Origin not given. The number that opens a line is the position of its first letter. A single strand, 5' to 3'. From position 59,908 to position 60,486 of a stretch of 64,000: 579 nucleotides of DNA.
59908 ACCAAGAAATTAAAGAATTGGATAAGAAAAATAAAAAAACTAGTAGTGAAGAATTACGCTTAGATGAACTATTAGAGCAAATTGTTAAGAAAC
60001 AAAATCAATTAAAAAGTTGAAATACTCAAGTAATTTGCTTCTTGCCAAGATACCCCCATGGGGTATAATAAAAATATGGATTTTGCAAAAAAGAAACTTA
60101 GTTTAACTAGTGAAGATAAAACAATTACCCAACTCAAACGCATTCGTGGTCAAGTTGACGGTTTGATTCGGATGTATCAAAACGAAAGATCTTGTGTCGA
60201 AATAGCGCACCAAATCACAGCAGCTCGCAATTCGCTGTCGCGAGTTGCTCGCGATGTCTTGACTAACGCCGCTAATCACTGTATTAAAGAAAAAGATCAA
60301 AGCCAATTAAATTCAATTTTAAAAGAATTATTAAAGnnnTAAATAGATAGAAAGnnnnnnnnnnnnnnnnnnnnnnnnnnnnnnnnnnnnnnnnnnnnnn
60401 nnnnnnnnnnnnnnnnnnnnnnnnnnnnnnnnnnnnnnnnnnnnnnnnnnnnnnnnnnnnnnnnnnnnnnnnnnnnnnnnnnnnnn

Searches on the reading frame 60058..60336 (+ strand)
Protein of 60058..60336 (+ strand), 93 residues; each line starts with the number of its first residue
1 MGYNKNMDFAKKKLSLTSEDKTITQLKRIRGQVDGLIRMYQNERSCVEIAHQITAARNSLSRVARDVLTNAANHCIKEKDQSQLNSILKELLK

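Call 14: search_protein_families(library=pfam, proteins=[window:60058-60336:+], max_evalue=0.001)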
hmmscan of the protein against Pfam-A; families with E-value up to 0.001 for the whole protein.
window:60058-60336:+ (93 aa): 1 family
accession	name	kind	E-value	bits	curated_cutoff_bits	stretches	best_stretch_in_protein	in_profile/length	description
PF02583.22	Trns_repr_metal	-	1.2e-19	70.9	22.8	1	20-92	3-73/78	Metal-sensitive transcriptional repressor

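Call 69: search_solved_structures(query=window:60058-60336:+, show_alignments=4, max_evalue=0.001)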
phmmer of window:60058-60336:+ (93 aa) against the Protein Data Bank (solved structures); distinct sequences matched with E-value up to 0.001: 9.
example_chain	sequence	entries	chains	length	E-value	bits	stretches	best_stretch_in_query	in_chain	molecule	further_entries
7mq3_A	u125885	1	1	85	1.1e-10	44.9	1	20-83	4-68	Copper-sensing transcriptional repressor csoR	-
7mq1_A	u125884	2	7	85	7.7e-10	42.1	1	20-82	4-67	Copper-sensing transcriptional repressor csoR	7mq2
4m1p_A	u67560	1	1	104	3.9e-09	39.9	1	21-79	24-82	Copper-sensitive operon repressor (CsoR)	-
5fmn_A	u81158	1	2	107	8.3e-09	38.9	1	18-79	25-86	INRS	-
2hh7_A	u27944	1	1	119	1.4e-08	38.1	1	20-77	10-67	Hypothetical protein CsoR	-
4adz_A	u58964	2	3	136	7.3e-06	29.5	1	23-78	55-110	CSOR | COPPER SENSITIVE OPERON REPRESSOR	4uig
5lbm_A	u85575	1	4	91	7.3e-06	29.5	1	19-73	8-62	Transcriptional repressor FrmR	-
5lcy_A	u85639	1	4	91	0.00015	25.3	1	20-67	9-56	Frmr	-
3aai_A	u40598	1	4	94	0.00019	25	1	24-92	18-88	Copper homeostasis operon regulatory protein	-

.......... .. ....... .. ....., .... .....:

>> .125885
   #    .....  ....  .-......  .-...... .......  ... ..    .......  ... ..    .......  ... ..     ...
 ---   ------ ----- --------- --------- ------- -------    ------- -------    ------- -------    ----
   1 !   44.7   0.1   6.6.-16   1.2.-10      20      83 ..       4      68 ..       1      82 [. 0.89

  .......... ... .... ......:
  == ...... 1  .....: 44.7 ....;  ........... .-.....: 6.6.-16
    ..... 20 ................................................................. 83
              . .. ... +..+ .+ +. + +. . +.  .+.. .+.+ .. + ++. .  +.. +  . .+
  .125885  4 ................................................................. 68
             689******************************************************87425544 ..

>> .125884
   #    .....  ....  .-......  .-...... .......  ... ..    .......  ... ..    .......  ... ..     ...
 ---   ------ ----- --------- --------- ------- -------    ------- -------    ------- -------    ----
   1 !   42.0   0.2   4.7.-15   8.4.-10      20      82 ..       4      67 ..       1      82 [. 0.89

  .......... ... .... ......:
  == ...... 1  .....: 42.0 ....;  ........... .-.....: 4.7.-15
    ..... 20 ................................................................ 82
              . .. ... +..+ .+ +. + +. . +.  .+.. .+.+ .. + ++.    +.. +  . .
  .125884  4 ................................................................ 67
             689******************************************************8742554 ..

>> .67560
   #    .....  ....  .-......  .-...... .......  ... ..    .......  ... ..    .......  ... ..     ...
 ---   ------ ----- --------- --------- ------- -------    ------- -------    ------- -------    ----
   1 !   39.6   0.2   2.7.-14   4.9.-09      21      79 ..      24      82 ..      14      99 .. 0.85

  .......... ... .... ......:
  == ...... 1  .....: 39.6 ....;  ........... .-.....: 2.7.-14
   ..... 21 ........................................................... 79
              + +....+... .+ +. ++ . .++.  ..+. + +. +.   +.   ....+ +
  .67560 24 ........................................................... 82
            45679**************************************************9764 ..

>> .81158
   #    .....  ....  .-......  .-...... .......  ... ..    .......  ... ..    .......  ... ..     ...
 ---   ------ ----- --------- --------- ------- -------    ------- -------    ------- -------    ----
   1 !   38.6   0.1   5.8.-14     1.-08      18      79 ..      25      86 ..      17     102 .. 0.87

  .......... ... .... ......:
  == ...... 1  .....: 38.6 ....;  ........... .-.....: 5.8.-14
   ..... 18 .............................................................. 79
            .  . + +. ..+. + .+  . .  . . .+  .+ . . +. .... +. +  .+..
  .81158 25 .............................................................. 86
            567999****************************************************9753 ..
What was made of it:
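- On CsoR copper sensor (regulator upstream of trxAB, 60058-60339): The best hits are 7mq1-3, which also lack that His (call 69).
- The nearby CsoR-family regulator lacks the Cu ligand His (call 69).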
